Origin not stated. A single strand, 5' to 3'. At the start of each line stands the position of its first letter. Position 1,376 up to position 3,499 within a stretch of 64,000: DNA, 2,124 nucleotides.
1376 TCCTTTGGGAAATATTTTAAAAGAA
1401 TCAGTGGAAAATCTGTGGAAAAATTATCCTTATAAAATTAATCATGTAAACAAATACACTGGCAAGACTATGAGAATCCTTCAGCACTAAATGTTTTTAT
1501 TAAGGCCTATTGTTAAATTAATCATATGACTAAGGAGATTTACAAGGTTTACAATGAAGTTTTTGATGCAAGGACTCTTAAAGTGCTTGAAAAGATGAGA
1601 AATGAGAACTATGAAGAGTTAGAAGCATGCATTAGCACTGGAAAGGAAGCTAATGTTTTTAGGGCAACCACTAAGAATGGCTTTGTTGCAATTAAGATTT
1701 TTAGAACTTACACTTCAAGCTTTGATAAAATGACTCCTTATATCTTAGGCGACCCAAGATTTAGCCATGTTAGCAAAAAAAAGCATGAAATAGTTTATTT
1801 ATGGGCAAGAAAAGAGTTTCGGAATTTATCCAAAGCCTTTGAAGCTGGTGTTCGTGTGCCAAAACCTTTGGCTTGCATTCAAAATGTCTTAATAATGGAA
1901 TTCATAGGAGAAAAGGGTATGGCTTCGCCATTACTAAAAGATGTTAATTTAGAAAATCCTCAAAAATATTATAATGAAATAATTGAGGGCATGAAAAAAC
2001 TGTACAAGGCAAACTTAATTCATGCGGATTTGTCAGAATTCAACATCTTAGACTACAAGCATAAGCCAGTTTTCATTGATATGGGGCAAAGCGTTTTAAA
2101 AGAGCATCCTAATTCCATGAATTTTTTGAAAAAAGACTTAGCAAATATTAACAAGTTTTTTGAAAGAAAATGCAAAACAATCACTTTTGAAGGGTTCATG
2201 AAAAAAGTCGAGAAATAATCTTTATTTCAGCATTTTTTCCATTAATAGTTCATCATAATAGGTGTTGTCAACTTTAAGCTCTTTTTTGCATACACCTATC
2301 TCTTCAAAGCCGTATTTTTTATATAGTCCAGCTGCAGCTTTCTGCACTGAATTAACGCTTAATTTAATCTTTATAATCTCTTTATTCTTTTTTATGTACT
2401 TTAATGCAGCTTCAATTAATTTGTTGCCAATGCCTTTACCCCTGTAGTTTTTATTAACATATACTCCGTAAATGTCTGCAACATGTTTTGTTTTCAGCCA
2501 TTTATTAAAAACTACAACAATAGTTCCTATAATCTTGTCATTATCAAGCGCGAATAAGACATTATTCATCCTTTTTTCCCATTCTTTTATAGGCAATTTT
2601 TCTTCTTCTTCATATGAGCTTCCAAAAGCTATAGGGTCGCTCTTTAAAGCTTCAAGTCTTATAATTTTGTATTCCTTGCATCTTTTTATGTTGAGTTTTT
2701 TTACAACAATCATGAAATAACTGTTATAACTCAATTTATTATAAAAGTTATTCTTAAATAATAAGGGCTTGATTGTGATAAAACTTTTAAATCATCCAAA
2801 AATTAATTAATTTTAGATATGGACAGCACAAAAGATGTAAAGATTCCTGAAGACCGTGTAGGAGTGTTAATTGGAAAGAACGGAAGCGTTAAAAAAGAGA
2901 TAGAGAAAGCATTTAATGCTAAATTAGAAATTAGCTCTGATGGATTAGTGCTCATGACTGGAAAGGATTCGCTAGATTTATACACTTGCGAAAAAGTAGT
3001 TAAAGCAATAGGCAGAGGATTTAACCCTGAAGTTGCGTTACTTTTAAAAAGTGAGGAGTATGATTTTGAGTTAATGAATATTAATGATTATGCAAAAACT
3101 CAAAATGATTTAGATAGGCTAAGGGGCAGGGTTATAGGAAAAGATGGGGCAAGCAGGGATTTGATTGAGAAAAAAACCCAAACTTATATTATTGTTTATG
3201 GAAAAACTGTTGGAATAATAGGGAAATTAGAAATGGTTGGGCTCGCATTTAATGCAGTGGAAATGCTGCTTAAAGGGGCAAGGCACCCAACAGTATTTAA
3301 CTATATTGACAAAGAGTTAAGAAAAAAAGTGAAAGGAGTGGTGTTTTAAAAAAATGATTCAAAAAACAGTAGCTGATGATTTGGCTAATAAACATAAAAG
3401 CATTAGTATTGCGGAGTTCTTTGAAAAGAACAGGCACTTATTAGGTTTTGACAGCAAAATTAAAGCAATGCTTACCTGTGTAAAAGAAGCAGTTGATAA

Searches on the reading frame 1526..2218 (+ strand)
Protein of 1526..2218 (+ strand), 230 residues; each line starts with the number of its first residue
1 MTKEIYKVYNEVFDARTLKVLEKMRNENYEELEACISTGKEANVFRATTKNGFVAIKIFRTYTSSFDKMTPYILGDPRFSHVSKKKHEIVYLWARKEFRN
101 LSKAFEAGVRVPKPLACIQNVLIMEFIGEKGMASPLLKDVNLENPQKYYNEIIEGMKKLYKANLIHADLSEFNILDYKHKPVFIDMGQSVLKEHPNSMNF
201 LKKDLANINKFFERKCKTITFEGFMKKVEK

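Call 30: search_protein_families(library=pfam, proteins=[window:1526-2218:+], max_evalue=0.001)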
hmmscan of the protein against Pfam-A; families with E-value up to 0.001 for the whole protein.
window:1526-2218:+ (230 aa): 3 families
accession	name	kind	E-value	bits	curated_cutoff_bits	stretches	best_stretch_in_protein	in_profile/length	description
PF01163.29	RIO1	-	9.8e-59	198.5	22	1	43-218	1-180/187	RIO domain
PF00069.31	Pkinase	-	6e-05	23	31.7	1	38-192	9-148/263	Protein kinase domain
PF06293.20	Kdo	-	0.00025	21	21.3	0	80-213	42-191/207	Lipopolysaccharide kinase (Kdo/WaaP) family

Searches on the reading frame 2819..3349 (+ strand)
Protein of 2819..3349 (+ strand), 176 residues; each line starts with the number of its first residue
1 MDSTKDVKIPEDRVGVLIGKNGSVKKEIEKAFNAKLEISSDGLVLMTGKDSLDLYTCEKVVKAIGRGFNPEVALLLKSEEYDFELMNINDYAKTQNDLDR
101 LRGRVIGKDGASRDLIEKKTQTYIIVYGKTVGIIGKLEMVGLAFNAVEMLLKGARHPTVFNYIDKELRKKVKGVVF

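Call 30: search_protein_families(library=pfam, proteins=[window:2819-3349:+], max_evalue=0.001)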
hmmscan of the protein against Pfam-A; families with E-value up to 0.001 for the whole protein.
window:2819-3349:+ (176 aa): 5 families
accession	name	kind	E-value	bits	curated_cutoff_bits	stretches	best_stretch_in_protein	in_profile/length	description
PF00013.35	KH_1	-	1.2e-13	51.1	21.5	1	6-50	3-53/66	KH domain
PF21800.4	KH_KRR1_2nd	-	1.3e-10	41.5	27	1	83-157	3-76/91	KRR1 small subunit processome component, second KH domain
PF22891.2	KH_PNO1_2nd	-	4.4e-07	30.4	27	1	85-160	4-80/90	Eukaryotic type KH-domain (KH-domain type I) (327.11.2)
PF07650.23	KH_2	-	0.00011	22.3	22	0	7-41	29-63/78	KH domain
PF22675.2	KH-I_KHDC4-BBP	-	0.00019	21.6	30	0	14-43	8-37/76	KHDC4/BBP-like, KH-domain type I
